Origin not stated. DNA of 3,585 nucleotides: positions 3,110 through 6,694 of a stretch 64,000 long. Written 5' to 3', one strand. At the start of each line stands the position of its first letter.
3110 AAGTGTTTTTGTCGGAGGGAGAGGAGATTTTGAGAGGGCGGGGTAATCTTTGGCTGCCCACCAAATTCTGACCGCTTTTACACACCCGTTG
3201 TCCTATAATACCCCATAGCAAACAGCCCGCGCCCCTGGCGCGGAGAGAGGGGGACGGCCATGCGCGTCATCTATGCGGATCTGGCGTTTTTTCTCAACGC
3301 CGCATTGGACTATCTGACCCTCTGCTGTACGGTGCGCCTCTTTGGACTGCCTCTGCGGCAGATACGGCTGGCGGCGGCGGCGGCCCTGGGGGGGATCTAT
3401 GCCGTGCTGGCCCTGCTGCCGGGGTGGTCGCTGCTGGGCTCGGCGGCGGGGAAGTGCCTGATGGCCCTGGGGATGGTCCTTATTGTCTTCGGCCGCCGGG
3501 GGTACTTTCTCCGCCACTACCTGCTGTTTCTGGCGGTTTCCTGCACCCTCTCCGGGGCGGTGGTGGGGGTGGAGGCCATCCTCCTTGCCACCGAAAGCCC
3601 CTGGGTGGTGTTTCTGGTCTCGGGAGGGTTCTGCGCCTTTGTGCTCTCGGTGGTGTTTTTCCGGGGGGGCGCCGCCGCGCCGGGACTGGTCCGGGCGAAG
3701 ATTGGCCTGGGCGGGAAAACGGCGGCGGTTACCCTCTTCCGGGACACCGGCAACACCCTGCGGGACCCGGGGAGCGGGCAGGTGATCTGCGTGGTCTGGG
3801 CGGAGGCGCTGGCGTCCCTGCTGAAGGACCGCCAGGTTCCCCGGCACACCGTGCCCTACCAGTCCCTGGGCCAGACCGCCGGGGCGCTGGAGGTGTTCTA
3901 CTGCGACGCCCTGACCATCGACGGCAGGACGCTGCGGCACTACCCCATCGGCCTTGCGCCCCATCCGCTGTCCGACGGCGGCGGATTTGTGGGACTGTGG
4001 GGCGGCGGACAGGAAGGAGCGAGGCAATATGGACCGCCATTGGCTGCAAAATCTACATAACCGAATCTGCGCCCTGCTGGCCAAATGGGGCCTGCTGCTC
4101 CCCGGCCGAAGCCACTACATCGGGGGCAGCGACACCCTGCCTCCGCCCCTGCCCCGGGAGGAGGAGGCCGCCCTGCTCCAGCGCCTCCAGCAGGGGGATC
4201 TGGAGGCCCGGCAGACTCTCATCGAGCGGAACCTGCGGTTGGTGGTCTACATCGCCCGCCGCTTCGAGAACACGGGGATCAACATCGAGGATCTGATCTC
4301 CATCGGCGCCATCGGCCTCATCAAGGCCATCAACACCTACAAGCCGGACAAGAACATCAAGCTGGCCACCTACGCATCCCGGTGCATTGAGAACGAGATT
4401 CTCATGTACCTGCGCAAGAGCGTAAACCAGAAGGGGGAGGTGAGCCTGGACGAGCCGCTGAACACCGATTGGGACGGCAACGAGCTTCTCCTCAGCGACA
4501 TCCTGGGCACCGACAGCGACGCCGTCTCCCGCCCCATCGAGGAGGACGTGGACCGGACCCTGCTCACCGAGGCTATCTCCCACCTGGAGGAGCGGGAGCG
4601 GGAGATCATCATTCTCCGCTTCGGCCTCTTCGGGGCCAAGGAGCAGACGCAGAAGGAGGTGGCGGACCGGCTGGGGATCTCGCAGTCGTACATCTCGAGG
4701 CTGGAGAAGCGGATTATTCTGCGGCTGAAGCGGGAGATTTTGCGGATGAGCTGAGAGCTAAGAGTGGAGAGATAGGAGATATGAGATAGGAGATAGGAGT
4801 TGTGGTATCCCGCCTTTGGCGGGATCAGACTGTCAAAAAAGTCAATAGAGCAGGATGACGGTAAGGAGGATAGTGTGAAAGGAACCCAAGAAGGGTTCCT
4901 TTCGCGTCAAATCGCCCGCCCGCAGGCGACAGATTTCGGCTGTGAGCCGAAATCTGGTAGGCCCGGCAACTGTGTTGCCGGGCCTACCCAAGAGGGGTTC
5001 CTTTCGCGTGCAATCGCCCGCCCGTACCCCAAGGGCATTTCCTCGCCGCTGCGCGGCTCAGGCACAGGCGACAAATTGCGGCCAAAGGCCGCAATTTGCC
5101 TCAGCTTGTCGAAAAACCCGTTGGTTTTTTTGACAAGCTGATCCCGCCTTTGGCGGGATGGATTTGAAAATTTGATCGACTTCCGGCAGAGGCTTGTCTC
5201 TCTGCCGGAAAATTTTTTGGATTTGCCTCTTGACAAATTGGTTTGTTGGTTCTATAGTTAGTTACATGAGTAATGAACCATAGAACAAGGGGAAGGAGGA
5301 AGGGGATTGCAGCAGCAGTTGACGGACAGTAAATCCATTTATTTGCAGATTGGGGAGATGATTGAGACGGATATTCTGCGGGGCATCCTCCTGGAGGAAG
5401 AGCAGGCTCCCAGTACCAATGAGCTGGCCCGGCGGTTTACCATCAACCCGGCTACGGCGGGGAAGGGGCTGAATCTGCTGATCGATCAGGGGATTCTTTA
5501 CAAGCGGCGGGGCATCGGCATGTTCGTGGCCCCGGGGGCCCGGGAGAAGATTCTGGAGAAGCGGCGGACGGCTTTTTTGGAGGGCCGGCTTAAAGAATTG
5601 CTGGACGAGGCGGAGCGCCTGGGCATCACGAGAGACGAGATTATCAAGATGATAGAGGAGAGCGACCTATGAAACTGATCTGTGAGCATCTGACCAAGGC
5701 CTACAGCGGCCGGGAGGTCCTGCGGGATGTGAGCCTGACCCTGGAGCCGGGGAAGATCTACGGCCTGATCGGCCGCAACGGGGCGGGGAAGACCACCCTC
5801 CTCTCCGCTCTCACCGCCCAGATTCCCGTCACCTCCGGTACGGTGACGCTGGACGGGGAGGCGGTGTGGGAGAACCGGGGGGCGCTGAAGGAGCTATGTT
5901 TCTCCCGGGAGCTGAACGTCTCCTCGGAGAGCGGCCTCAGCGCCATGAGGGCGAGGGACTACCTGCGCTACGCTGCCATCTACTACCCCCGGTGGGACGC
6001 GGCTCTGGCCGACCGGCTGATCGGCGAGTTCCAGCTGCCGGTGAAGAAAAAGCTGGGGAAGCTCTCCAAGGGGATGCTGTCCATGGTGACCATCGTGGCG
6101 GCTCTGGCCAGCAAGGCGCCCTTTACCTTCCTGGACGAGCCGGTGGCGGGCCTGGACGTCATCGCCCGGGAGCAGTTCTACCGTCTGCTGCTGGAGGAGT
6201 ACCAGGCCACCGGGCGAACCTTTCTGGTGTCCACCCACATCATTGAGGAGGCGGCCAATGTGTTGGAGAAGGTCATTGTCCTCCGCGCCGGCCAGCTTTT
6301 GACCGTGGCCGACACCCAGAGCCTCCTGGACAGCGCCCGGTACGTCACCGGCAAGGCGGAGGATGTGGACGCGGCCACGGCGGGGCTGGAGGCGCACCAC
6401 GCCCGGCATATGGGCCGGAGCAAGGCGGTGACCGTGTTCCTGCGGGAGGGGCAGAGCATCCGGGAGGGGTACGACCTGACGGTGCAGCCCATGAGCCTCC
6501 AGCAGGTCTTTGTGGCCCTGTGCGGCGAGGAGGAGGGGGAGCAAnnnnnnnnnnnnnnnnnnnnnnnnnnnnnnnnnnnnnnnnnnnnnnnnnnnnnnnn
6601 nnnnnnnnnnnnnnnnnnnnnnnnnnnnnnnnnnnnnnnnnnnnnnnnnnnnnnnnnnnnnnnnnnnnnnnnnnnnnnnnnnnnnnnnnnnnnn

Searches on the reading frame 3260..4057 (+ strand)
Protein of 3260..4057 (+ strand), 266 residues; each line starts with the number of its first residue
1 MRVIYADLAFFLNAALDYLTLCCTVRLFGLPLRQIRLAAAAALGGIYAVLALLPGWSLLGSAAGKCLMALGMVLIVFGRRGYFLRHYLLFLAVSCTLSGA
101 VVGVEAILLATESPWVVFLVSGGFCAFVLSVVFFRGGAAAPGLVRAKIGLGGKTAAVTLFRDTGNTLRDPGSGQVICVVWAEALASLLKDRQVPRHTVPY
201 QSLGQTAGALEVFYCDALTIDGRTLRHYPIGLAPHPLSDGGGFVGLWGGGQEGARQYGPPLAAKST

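Call 77: search_protein_families(library=pfam, proteins=[window:3260-4057:+], max_evalue=0.001)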
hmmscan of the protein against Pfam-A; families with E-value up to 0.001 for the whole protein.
window:3260-4057:+ (266 aa): 1 family
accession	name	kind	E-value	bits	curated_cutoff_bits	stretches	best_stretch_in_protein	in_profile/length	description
PF03419.18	Peptidase_U4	-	4.8e-43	147.9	28.4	1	3-243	1-276/284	Sporulation factor SpoIIGA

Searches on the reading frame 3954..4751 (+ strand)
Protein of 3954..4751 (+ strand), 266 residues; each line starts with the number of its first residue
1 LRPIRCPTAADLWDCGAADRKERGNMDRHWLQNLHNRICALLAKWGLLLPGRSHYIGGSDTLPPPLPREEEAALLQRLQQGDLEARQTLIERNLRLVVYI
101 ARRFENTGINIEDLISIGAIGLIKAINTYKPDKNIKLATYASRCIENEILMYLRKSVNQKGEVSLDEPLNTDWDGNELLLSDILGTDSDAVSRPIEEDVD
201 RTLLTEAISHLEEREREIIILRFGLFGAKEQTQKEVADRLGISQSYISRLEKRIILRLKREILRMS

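Call 77: search_protein_families(library=pfam, proteins=[window:3954-4751:+], max_evalue=0.001)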
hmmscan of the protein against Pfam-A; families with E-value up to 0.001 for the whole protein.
window:3954-4751:+ (266 aa): 6 families
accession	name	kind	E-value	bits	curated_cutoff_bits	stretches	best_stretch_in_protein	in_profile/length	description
PF04542.20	Sigma70_r2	-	2.2e-18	66.3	24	1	89-155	1-67/71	Sigma-70 region 2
PF04545.22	Sigma70_r4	-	6.6e-15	54.8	24.1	1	207-259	1-49/50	Sigma-70, region 4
PF01381.28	HTH_3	-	2.4e-06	27.9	23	1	232-252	11-31/55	Helix-turn-helix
PF08281.18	Sigma70_r4_2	-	2.6e-05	24.2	25.7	1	203-245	3-41/54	Sigma-70, region 4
PF13560.12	HTH_31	-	0.00018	22.2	27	1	230-258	14-42/64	Helix-turn-helix domain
PF12802.13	MarR_2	-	0.0008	20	27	0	231-250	21-40/61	MarR family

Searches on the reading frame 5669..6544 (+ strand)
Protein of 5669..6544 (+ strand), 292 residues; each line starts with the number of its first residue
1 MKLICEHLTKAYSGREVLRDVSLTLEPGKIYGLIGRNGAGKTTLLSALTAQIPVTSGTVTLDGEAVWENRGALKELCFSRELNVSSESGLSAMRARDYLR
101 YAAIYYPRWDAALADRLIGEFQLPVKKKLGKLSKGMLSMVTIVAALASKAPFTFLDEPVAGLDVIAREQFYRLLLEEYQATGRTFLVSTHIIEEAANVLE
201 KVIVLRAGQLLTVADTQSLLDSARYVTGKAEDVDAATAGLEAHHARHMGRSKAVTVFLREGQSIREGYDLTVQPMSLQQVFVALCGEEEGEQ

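Call 77: search_protein_families(library=pfam, proteins=[window:5669-6544:+], max_evalue=0.001)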
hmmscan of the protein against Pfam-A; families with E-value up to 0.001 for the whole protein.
window:5669-6544:+ (292 aa): 4 families
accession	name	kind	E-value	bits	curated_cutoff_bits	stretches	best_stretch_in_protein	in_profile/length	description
PF00005.33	ABC_tran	-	8.7e-22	78.6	25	1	18-160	1-137/137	ABC transporter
PF13304.12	AAA_21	-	3.2e-15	57.4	27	2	86-191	159-299/304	AAA domain, putative AbiEii toxin, Type IV TA system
PF02463.25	SMC_N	-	8.2e-05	22.6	40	0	132-193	137-200/220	RecF/RecN/SMC N terminal domain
PF13476.12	AAA_23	-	0.00099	20.2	27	0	19-49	11-40/201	AAA domain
